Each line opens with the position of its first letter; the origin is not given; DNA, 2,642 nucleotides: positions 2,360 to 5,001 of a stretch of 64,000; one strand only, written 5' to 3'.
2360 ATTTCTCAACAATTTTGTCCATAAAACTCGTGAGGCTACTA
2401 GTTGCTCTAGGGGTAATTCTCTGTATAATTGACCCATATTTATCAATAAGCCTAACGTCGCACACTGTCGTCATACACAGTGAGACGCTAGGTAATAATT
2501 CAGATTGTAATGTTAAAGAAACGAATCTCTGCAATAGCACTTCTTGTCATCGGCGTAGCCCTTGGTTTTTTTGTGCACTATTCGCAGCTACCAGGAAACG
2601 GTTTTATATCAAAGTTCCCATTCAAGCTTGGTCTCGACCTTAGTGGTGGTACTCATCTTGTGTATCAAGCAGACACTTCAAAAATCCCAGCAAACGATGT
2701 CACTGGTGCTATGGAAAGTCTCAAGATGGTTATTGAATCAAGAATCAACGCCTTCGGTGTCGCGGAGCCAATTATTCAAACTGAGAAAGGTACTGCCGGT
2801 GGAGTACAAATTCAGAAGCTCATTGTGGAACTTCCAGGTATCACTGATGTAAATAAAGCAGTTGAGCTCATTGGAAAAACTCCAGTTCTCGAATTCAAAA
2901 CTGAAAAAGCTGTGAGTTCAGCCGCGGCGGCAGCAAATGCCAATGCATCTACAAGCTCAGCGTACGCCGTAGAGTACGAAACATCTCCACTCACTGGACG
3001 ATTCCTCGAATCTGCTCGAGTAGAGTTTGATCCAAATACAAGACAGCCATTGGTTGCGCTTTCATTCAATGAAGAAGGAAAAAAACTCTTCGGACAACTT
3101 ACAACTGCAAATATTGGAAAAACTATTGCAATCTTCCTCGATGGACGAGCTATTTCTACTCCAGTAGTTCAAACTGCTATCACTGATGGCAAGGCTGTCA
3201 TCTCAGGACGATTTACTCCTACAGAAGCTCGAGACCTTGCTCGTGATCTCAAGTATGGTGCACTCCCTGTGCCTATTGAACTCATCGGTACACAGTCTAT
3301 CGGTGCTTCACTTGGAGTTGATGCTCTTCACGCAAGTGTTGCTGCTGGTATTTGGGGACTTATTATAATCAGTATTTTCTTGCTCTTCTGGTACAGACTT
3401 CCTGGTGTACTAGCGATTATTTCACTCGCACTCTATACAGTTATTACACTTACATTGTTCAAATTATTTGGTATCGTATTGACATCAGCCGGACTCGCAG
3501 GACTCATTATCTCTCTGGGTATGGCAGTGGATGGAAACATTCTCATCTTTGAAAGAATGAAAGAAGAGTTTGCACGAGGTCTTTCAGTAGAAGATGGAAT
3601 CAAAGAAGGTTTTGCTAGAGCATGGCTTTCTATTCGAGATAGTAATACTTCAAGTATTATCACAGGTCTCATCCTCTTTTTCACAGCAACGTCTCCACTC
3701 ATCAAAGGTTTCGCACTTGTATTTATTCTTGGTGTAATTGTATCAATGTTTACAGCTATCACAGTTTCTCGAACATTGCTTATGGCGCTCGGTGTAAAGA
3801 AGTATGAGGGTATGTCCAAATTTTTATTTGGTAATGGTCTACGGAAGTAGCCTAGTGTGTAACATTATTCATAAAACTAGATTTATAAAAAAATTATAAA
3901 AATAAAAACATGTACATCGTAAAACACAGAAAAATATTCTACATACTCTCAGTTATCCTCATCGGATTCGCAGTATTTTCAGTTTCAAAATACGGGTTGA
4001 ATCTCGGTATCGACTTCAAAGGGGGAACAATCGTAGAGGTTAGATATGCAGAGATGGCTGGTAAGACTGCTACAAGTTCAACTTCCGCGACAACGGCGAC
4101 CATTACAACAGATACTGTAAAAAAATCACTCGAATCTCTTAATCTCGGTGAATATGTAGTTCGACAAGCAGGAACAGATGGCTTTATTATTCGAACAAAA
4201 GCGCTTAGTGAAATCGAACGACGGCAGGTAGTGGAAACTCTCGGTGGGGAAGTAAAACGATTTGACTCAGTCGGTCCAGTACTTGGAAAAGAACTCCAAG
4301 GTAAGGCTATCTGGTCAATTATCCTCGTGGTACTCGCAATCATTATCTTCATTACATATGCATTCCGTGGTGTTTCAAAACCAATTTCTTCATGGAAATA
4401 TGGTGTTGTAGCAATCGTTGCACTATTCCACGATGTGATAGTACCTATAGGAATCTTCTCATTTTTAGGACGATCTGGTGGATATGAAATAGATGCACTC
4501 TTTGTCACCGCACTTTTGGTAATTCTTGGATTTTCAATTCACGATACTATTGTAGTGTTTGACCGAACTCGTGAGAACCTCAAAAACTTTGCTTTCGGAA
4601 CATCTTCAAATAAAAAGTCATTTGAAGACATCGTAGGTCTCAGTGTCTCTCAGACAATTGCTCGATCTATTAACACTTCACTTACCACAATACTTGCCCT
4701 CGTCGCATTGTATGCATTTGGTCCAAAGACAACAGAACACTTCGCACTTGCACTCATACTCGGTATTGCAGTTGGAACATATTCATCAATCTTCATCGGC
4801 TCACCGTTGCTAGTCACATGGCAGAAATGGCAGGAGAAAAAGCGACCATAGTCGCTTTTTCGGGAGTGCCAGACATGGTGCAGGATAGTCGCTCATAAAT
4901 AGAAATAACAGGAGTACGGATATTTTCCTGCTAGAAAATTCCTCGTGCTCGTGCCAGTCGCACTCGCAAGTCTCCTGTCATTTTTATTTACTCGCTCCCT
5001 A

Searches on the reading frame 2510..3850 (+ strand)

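Call 25: search_protein_families(library=pfam, proteins=[window:2510-3850:+], max_evalue=0.001)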
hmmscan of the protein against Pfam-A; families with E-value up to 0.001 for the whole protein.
window:2510-3850:+ (446 aa): 5 families
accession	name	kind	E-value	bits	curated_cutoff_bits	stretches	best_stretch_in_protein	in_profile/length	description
PF22599.2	SecDF_P1_head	-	1.3e-29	102.8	27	1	150-254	11-114/114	SecDF, P1 head subdomain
PF21760.3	SecD_1st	-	1.6e-15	56.8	27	1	69-132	2-58/60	Protein translocase subunit SecDF, P1 domain, N-terminal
PF02355.23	SecD_SecF_C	-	4e-13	49.6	20.5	1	257-428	14-187/189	Protein export membrane protein SecD/SecF, C-terminal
PF07549.19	Sec_GG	-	2.5e-07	30.5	20.3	1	32-57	2-27/28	SecD/SecF GG Motif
PF03176.21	MMPL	-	7e-07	28.9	20.5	1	255-428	124-303/333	MMPL family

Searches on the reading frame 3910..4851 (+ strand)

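Call 25: search_protein_families(library=pfam, proteins=[window:3910-4851:+], max_evalue=0.001)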
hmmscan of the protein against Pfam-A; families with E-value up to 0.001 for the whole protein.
window:3910-4851:+ (313 aa): 2 families
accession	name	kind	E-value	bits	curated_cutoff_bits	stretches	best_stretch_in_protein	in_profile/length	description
PF02355.23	SecD_SecF_C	-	4.4e-51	173.4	20.5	1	114-306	14-188/189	Protein export membrane protein SecD/SecF, C-terminal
PF07549.19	Sec_GG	-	1.7e-08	34.2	20.3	1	24-46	2-24/28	SecD/SecF GG Motif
